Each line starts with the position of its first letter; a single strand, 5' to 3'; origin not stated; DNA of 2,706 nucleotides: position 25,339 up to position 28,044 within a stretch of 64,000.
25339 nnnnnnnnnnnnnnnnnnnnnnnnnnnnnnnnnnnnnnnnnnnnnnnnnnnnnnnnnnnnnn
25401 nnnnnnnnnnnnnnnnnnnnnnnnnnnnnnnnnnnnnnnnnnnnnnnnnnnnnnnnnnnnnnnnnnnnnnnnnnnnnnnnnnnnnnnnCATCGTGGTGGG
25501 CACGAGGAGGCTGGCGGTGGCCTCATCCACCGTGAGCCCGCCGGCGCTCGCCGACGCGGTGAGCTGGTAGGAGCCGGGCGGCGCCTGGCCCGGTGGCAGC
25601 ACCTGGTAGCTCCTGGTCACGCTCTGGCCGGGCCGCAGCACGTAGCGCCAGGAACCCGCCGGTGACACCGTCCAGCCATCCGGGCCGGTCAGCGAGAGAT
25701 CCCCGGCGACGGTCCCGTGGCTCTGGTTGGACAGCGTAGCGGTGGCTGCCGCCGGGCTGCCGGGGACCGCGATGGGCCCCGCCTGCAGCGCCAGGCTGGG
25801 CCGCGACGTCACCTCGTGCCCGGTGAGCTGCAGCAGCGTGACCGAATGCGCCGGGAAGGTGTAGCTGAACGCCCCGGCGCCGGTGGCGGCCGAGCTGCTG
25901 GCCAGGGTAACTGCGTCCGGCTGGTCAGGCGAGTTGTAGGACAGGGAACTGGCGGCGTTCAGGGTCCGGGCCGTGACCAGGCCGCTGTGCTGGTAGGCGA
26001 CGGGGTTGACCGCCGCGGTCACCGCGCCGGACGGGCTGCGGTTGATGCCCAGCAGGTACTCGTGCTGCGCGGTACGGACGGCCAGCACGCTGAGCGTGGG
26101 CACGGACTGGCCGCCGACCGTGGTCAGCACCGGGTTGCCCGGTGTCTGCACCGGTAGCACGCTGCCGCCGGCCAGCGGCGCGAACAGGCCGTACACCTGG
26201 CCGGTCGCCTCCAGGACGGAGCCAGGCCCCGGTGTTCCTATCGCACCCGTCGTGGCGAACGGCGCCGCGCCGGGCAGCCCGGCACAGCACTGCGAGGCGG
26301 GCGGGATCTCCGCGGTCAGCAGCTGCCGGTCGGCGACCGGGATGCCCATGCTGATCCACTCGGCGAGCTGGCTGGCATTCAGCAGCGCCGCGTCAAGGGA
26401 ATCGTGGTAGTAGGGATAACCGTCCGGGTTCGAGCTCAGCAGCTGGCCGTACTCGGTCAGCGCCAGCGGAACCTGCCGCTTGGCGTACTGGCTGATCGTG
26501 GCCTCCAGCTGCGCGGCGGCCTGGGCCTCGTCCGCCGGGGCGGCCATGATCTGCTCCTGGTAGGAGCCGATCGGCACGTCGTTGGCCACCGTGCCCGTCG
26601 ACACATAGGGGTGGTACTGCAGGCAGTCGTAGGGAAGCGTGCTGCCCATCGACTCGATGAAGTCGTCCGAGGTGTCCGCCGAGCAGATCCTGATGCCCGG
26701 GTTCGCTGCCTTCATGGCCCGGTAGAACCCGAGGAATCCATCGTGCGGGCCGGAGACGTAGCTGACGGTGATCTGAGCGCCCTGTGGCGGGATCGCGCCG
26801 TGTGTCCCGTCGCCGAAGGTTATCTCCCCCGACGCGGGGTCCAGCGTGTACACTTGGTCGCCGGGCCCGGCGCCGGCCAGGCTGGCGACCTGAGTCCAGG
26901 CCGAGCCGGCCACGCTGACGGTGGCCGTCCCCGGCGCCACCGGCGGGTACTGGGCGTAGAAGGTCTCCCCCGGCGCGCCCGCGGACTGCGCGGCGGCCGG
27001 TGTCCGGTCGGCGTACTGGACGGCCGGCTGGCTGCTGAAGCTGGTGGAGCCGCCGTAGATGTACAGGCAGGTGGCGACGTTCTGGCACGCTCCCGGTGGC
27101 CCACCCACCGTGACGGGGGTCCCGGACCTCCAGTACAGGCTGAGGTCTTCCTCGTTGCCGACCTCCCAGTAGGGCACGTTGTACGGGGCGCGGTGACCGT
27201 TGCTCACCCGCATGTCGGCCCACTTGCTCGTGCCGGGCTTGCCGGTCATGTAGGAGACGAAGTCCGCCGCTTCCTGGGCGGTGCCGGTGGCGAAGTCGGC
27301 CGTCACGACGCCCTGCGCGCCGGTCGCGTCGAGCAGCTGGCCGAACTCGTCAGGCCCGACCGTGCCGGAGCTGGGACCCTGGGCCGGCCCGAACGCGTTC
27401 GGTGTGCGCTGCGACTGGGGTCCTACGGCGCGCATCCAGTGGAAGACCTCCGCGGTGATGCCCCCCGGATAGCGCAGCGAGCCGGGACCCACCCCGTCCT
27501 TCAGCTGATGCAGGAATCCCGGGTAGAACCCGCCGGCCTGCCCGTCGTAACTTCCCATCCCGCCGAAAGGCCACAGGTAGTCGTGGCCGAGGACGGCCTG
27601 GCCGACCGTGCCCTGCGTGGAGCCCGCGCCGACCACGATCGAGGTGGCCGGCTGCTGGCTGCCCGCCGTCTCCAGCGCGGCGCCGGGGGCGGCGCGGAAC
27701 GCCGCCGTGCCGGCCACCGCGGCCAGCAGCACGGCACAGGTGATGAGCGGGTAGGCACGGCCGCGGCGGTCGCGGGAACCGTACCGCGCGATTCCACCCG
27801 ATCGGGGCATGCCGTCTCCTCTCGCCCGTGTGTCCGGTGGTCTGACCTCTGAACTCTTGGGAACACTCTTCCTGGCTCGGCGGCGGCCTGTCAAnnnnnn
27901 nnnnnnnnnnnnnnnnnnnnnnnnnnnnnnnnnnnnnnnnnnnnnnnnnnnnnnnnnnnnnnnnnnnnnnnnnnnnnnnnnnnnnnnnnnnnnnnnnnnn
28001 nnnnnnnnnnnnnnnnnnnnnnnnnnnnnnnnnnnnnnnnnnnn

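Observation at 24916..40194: The same ~190-aa uncharacterised C-terminal module is appended to three unrelated glycoside hydrolases (GH51-like, GH3, GH2)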

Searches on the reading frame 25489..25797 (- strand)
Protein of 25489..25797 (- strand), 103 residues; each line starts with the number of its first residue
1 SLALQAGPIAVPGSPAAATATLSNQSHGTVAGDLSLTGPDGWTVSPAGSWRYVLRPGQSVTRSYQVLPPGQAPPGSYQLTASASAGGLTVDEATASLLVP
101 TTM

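Call 66: search_protein_families(library=pfam, proteins=[window:25489-25797:-], max_evalue=1)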
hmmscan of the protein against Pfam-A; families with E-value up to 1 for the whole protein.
window:25489-25797:- (103 aa): 2 families
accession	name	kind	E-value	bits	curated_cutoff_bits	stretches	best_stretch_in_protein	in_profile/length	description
PF10633.15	NPCBM_assoc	-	7.1e-12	45.8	24.4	1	11-84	2-76/78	NPCBM-associated, NEW3 domain of alpha-galactosidase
PF05506.17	PLipase_C_C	-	0.067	14.6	24.4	1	21-84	17-70/80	Bacterial phospholipase C, C-terminal domain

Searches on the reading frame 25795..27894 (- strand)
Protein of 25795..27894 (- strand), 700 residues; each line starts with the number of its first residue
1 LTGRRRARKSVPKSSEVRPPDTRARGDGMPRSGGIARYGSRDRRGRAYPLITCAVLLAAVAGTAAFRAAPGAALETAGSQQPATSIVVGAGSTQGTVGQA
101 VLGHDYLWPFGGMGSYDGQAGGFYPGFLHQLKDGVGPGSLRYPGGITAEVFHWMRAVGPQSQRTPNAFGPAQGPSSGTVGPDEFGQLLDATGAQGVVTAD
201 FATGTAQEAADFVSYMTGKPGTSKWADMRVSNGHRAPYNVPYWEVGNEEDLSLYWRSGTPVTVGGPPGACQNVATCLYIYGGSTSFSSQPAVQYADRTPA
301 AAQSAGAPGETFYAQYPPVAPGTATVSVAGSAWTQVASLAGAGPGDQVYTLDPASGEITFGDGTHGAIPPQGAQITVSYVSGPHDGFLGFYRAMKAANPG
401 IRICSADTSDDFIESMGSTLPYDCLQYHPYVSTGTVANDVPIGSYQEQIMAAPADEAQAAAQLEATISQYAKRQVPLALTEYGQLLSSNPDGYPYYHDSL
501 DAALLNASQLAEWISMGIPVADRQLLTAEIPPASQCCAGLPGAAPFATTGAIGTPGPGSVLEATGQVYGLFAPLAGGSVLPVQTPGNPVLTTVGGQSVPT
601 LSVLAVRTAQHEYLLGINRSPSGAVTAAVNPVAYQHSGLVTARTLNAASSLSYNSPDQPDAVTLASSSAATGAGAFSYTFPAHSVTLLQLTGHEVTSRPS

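Call 55: search_solved_structures(query=window:25795-27894:-, max_evalue=0.001)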
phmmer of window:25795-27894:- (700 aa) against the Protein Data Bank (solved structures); distinct sequences matched with E-value up to 0.001: 16.
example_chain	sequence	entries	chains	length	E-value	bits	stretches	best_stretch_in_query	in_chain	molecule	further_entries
3ug3_A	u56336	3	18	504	2.8e-16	62.2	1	120-248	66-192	Alpha-L-arabinofuranosidase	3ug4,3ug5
3s2c_A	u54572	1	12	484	3.1e-16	62.1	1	120-248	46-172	Alpha-N-arabinofuranosidase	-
4atw_A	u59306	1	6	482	3.1e-16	62.1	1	120-248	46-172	ALPHA-L-ARABINOFURANOSIDASE DOMAIN PROTEIN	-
2vrk_A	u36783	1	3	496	1.7e-15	59.6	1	83-249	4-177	ALPHA-L-ARABINOFURANOSIDASE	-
2vrq_A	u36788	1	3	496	3.6e-15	58.6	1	83-248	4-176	ALPHA-L-ARABINOFURANOSIDASE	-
6d25_A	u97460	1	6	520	5.2e-15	58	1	135-248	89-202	Alpha-L-arabinosidase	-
6zta_A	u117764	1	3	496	7e-15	57.6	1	83-249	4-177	Alpha-L-arabinofuranosidase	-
6zt8_A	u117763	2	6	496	7.8e-15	57.4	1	83-249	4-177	Alpha-L-arabinofuranosidase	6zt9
6zt6_A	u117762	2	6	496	8.6e-15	57.3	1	83-249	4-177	Alpha-L-arabinofuranosidase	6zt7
2y2w_A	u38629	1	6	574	5.7e-13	51.3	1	118-257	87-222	ARABINOFURANOSIDASE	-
8i0a_A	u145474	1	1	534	8.4e-11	44.1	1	122-248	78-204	alpha-L-arabinofuranosidase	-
1pz3_A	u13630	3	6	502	2.4e-10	42.6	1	118-264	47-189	Alpha-L-arabinofuranosidase | Intracellular exo-alpha-(1->5)-L-arabinofuranosidase | GH51 a-l-arabinofuranosidase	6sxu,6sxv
2c7f_A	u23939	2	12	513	3.6e-10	42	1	119-250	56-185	ALPHA-L-ARABINOFURANOSIDASE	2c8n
5o7z_A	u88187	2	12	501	3.7e-10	42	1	119-251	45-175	Intracellular exo-alpha-(1->5)-L-arabinofuranosidase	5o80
1pz2_A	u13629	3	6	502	1.5e-09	40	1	118-264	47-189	Alpha-L-arabinofuranosidase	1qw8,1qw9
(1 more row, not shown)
